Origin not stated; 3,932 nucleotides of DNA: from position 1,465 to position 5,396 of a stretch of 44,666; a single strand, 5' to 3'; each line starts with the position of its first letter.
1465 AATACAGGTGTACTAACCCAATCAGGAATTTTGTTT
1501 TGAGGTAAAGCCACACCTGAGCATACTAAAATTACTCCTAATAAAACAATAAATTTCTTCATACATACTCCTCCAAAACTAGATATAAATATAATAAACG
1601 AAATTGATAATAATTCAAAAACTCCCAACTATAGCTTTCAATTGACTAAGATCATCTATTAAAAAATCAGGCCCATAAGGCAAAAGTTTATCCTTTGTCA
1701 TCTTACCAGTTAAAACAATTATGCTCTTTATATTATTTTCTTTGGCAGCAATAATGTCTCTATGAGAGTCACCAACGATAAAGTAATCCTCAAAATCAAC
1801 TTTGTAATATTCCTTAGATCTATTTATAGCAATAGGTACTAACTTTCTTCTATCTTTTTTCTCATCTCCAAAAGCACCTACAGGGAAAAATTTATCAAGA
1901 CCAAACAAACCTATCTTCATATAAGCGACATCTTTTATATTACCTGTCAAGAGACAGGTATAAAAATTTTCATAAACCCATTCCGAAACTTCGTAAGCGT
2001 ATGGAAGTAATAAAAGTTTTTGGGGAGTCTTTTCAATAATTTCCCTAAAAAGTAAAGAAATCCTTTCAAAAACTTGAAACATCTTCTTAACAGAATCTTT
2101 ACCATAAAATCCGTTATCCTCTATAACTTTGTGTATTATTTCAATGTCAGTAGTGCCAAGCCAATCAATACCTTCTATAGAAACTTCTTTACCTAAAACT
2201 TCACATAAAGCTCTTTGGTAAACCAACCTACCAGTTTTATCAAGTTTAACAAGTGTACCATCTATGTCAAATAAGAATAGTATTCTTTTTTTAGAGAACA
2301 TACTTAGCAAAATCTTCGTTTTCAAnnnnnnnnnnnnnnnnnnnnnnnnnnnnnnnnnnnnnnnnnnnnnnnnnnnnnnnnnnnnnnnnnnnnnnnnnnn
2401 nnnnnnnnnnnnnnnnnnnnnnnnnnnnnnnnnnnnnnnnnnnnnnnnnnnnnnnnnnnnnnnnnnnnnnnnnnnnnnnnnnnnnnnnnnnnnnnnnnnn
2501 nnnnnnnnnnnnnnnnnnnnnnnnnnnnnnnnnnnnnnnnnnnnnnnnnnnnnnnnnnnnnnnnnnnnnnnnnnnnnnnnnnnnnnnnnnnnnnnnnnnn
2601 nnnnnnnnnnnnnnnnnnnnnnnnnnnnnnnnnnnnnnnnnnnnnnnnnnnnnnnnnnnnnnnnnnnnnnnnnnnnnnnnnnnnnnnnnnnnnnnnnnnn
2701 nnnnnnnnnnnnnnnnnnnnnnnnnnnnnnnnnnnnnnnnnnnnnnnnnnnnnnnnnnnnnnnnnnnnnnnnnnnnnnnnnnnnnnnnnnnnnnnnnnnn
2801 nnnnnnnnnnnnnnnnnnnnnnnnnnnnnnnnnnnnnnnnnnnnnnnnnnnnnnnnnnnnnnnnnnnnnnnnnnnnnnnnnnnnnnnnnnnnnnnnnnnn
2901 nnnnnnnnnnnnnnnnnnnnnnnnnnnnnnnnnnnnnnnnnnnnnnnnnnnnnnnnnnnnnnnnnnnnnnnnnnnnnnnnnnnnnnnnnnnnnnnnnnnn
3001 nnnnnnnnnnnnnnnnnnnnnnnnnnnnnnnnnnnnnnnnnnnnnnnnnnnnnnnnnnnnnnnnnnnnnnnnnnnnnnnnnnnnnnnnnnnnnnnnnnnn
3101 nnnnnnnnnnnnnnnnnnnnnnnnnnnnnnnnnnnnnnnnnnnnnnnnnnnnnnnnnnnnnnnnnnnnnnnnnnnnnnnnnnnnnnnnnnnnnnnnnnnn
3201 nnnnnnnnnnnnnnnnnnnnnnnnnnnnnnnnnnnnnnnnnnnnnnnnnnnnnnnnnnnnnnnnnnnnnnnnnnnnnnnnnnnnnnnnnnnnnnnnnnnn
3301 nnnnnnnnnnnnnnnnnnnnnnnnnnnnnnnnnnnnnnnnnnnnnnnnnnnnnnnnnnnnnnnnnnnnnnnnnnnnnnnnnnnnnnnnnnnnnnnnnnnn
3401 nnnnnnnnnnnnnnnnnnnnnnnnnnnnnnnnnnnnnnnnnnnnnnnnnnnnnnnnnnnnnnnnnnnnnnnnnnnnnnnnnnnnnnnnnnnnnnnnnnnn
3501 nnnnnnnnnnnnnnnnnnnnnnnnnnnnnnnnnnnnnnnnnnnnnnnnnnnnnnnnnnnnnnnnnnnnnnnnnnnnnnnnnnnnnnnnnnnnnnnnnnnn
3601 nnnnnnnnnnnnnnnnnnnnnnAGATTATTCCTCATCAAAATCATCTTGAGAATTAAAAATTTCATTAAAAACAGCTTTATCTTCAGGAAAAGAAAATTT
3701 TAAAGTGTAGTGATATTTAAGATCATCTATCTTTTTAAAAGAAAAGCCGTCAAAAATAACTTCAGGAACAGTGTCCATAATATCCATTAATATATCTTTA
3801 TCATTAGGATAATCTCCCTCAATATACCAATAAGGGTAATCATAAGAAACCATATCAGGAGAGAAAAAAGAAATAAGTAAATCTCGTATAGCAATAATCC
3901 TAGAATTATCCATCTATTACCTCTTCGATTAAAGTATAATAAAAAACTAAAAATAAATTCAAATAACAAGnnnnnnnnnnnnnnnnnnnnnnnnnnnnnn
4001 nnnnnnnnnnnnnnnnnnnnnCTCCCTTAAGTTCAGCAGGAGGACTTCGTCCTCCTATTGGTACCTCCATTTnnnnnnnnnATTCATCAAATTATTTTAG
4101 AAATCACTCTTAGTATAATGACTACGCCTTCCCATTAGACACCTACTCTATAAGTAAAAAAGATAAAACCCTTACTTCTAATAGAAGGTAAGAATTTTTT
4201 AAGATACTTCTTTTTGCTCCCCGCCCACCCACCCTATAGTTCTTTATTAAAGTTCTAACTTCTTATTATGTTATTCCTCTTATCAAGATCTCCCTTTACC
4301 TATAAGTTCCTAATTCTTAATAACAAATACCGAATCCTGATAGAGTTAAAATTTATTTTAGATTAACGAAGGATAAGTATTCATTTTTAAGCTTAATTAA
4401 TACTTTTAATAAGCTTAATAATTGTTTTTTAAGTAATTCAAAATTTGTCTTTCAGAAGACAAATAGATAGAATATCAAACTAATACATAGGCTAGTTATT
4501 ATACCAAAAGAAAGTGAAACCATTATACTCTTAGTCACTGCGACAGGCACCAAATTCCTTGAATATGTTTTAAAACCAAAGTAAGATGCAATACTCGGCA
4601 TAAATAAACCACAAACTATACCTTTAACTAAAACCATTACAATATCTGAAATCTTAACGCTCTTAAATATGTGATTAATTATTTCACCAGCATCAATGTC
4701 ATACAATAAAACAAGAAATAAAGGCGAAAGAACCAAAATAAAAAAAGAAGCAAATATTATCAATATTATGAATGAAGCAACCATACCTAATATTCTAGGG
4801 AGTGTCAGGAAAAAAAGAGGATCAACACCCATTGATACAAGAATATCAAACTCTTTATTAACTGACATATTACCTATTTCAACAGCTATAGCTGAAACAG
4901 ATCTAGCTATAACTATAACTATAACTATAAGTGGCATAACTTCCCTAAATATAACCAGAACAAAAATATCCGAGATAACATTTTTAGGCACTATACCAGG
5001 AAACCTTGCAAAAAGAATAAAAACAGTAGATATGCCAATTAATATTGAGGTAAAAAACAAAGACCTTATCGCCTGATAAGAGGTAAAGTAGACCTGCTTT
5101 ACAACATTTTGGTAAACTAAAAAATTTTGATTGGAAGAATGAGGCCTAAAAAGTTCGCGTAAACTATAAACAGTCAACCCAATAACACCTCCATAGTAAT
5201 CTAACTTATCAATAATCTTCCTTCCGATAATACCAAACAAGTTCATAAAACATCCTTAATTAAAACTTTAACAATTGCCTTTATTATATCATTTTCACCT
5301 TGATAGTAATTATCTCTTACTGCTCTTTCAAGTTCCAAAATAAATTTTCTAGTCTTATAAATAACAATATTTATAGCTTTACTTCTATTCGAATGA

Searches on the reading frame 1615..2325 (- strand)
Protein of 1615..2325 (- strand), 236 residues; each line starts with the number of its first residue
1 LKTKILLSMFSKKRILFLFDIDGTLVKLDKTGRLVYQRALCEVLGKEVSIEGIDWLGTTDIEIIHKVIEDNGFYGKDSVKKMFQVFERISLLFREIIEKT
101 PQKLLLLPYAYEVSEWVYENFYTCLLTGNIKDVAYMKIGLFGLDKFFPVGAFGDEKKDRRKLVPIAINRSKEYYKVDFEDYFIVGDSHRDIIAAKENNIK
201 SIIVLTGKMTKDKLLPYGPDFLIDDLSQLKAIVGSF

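Call 48: search_protein_families(library=pfam, proteins=[window:1615-2325:-], max_evalue=0.001)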
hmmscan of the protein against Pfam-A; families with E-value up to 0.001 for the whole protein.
window:1615-2325:- (236 aa): 4 families
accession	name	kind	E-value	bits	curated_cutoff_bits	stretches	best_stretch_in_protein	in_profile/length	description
PF13242.12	Hydrolase_like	-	2.9e-13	49.9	22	1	160-229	3-75/75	HAD-hyrolase-like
PF13419.12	HAD_2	-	2.1e-12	48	23.8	1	18-204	2-178/178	Haloacid dehalogenase-like hydrolase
PF00702.32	Hydrolase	-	3.5e-09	37.8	26.4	1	16-196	3-189/191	haloacid dehalogenase-like hydrolase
PF12710.13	HAD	-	4.7e-06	27.6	27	1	18-194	2-188/189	haloacid dehalogenase-like hydrolase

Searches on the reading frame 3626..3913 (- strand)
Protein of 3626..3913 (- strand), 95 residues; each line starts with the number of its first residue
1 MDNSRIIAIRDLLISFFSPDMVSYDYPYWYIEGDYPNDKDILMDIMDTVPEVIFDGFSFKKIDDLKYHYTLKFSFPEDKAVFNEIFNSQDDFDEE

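Call 12: search_protein_families(library=ncbifam, proteins=[window:3626-3913:-])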
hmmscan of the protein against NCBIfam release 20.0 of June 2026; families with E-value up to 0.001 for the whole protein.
window:3626-3913:- (95 aa): 0 families

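Call 48: search_protein_families(library=pfam, proteins=[window:3626-3913:-], max_evalue=0.001)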
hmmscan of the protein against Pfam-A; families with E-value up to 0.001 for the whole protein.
window:3626-3913:- (95 aa): 0 families

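Call 49: find_encoding_contigs(protein=window:3626-3913:-, flank=10000, max_places=10)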
Protein window:3626-3913:- (95 aa): no gene with exactly this product is on record in the collection.

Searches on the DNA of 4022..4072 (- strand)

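Call 78: build_rna_model(alignment_id=A4, structure=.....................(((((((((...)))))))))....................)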
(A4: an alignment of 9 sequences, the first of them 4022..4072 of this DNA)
Model R1 built from alignment A4 (9 sequences, 62 columns); structure: as given.
model positions 52; base pairs 9; branch points 0; effective number of sequences 9; information 0.911 bits per position. Calibrated on 0.2 Mb of random sequence (short: E-values are rough).
structure used (alignment columns):
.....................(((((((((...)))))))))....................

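Call 79: search_with_rna_model(model_id=R1, source=window, filters=off, max_evalue=10, make_alignment=true)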
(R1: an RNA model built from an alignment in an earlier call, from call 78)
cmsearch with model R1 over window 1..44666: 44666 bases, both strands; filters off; matches with E-value up to 10: 74.
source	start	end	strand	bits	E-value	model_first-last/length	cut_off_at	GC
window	4022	4073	-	67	7.7e-13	1-52/52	no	0.48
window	10997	11048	-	62.9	6.2e-12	1-52/52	no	0.44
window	10466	10517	-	62.4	7.9e-12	1-52/52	no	0.46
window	44472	44523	-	58.9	4.5e-11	1-52/52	no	0.4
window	10688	10740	-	56.1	1.8e-10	1-52/52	no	0.49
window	13085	13137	-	53.9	5.6e-10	1-52/52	no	0.45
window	10296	10350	-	48.1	1e-08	1-52/52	no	0.47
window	88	139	-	46.8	2e-08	1-52/52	no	0.44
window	10571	10614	-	37.8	1.8e-06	1-52/52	no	0.45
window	4230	4298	-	23.5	0.0023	1-52/52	no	0.29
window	13284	13331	-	15.5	0.13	1-52/52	no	0.4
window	10741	10782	-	14.7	0.19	1-52/52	no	0.29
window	16949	16980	-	14.1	0.27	1-52/52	no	0.28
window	48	101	+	13.1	0.43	1-52/52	no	0.39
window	1325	1393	-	11.9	0.78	1-52/52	no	0.29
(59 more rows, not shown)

Alignment A5: 74 matches aligned to the model, 98 columns, each read 5' to 3' on its own strand. Consensus structure (alignment columns), stored with it:
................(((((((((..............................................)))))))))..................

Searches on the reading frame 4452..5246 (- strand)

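Call 12: search_protein_families(library=ncbifam, proteins=[window:4452-5246:-])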
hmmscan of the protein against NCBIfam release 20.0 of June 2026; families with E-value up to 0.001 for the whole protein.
window:4452-5246:- (264 aa): 2 families
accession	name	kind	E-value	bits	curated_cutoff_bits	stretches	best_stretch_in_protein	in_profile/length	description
TIGR00056.1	TIGR00056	subfamily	4.1e-24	85.6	212.2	1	27-260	26-257/260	MlaE family lipid ABC transporter permease subunit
NF033619.1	perm_MlaE_1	exception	3.9e-15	56.1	315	1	37-244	27-236/253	lipid asymmetry maintenance ABC transporter permease subunit MlaE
